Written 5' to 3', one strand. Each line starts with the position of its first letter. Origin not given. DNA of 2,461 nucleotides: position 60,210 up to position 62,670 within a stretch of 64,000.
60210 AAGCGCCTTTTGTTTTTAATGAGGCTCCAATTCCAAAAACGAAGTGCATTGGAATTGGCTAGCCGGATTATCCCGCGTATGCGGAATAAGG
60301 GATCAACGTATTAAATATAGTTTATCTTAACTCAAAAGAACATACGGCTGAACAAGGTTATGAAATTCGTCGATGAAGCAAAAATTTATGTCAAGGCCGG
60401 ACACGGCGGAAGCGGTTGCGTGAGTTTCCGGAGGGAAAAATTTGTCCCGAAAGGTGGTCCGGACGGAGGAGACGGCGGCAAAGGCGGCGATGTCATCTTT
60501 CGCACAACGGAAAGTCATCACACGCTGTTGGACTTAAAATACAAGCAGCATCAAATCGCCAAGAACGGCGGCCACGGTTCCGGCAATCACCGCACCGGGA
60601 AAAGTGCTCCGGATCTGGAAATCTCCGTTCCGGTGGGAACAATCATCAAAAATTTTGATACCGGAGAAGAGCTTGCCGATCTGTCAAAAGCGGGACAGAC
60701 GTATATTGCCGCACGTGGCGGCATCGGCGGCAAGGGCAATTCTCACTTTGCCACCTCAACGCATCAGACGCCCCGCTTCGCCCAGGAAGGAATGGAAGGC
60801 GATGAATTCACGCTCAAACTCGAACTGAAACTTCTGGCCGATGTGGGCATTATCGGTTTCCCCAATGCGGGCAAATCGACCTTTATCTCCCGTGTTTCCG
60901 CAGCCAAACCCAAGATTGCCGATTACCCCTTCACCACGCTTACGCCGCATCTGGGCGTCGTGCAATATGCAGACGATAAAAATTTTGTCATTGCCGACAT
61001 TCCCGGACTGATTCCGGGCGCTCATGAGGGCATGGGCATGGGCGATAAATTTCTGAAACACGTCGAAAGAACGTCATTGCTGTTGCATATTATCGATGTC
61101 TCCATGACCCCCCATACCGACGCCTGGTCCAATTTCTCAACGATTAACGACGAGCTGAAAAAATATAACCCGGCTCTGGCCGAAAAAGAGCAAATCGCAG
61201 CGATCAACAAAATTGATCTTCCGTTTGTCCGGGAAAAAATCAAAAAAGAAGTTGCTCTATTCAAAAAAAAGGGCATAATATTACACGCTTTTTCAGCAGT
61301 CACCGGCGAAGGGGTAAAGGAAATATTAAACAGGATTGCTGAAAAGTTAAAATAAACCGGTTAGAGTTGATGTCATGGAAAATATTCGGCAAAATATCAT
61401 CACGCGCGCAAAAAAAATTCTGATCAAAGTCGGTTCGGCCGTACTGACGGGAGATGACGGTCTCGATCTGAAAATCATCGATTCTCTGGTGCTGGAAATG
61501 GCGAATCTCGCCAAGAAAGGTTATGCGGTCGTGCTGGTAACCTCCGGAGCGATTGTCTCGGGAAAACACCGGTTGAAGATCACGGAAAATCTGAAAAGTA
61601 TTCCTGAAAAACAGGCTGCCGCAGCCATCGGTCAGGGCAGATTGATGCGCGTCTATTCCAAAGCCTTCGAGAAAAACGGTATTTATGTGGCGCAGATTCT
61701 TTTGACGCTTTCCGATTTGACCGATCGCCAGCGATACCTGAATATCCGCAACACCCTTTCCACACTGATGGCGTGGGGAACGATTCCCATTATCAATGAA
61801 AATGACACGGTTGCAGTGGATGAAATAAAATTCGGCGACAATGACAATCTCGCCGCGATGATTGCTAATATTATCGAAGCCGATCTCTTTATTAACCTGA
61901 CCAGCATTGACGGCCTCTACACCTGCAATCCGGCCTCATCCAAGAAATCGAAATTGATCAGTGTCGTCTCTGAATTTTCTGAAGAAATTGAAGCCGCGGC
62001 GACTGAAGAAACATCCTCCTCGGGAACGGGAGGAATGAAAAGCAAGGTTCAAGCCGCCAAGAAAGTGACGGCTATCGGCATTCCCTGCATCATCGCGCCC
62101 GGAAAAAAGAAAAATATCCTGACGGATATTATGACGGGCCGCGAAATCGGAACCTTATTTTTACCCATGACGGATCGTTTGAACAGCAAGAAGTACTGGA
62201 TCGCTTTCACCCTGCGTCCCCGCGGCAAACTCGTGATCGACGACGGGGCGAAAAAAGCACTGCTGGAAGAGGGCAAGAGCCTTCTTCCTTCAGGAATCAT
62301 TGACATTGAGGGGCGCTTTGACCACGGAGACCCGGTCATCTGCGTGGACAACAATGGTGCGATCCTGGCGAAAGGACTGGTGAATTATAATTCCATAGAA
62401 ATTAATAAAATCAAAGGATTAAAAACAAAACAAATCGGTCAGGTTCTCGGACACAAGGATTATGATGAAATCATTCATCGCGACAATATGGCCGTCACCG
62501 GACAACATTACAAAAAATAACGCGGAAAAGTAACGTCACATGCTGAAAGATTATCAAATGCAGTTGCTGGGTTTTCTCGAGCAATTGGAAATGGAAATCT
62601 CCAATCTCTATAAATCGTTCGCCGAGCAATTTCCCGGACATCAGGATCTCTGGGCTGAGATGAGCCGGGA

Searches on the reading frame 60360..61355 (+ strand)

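Call 45: search_protein_families(library=pfam, proteins=[window:60360-61355:+], max_evalue=0.00001)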
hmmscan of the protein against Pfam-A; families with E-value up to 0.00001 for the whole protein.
window:60360-61355:+ (331 aa): 3 families
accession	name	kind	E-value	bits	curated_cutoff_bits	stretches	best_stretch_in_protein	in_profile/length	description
PF01018.28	GTP1_OBG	-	7.6e-61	204.7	27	1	4-158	1-155/155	GTP1/OBG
PF01926.29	MMR_HSR1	-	5e-25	88.3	21.9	1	161-284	1-113/113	50S ribosome-binding GTPase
PF02421.24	FeoB_N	-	1.4e-08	34.9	27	1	162-217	3-57/156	Ferrous iron transport protein B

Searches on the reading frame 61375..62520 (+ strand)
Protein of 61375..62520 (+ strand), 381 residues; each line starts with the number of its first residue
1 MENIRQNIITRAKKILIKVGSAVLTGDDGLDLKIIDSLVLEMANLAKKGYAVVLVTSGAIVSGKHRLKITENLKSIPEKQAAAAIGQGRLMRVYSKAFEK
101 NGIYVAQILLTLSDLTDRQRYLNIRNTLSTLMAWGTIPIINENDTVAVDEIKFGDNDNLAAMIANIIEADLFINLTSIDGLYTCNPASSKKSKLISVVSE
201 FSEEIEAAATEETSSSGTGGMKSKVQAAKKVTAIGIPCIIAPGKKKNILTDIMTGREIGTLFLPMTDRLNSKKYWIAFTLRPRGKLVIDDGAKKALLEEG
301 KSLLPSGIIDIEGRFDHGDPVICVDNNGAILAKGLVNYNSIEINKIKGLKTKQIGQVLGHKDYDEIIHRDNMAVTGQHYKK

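Call 45: search_protein_families(library=pfam, proteins=[window:61375-62520:+], max_evalue=0.00001)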
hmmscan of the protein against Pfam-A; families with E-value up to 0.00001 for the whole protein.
window:61375-62520:+ (381 aa): 2 families
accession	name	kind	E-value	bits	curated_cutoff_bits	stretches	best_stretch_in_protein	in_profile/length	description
PF00696.33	AA_kinase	-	3.4e-43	148.5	24.9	1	13-241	1-233/234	Amino acid kinase family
PF01472.26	PUA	-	3e-21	75.6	24.8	1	284-357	1-73/74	PUA domain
